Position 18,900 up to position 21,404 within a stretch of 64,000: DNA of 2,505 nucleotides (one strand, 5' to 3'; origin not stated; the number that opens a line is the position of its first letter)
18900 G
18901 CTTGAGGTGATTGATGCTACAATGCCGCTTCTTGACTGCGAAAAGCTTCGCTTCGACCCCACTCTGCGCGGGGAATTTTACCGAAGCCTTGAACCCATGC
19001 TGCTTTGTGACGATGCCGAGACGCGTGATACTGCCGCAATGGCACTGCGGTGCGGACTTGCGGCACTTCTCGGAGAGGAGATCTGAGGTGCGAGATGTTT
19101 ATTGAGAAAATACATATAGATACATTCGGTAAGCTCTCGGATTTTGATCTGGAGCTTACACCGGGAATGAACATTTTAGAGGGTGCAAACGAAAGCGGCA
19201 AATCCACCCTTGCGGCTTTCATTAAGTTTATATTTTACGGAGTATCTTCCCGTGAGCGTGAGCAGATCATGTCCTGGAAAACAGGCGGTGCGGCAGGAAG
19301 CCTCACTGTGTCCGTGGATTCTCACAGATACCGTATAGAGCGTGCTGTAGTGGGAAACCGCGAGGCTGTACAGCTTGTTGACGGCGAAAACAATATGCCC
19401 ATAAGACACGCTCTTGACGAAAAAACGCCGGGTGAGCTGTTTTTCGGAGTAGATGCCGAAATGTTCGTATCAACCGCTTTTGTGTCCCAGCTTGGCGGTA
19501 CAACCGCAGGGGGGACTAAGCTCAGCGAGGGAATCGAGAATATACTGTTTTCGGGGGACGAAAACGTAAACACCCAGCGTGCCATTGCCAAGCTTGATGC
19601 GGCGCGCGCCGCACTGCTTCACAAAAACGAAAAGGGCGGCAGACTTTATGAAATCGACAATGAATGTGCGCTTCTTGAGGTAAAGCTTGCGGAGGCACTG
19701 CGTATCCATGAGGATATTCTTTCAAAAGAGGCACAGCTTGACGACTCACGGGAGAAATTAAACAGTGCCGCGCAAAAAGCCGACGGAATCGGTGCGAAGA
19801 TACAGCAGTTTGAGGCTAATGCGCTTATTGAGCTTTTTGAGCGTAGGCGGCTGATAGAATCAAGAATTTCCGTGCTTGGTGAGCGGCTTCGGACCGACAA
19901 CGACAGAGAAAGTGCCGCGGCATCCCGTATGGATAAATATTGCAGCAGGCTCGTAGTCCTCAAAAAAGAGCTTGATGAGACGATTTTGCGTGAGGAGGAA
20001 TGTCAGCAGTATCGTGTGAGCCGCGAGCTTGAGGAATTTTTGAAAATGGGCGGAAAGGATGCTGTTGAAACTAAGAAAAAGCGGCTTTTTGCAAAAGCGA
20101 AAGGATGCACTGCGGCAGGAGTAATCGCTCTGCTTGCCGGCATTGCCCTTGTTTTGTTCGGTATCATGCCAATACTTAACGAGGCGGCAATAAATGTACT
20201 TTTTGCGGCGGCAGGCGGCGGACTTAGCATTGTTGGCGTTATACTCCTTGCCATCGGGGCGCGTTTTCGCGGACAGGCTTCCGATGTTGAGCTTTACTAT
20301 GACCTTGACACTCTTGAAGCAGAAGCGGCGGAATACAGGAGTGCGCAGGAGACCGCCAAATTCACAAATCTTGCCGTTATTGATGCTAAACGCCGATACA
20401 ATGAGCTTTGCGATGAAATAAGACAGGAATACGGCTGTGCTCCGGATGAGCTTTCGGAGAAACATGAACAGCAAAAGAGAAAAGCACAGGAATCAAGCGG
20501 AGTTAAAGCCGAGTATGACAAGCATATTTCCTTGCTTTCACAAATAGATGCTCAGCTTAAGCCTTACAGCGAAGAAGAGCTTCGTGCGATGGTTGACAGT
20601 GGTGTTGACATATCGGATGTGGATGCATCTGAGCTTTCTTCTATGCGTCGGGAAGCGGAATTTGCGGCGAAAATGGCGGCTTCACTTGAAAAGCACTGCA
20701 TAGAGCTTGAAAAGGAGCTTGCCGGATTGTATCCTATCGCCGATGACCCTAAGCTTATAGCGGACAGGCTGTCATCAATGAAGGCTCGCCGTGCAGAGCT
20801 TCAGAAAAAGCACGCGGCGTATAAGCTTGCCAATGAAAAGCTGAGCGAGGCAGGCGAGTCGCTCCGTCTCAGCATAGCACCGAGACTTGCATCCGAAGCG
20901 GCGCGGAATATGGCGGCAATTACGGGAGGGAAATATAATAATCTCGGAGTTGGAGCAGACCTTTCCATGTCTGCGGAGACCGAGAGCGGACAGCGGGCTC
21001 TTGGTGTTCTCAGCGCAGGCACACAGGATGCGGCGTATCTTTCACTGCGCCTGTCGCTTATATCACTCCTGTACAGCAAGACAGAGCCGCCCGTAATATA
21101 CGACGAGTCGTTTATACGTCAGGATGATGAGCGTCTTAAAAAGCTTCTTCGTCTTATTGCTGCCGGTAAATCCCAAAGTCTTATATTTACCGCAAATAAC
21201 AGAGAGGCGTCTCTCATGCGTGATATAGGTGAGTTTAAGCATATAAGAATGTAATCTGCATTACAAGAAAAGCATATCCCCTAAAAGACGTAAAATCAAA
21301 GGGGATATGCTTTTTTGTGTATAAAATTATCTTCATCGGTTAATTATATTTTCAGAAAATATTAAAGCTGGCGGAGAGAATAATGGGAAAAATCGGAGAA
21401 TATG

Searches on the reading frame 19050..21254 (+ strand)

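Call 90: search_protein_families(library=padloc, proteins=[window:19050-21254:+], max_evalue=1e-8)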
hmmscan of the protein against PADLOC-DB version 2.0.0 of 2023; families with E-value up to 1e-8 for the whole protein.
window:19050-21254:+ (734 aa): 1 family
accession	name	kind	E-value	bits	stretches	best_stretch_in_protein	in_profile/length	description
PDLC03863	LmuB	-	3.7e-09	33.8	1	16-113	3-95/610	-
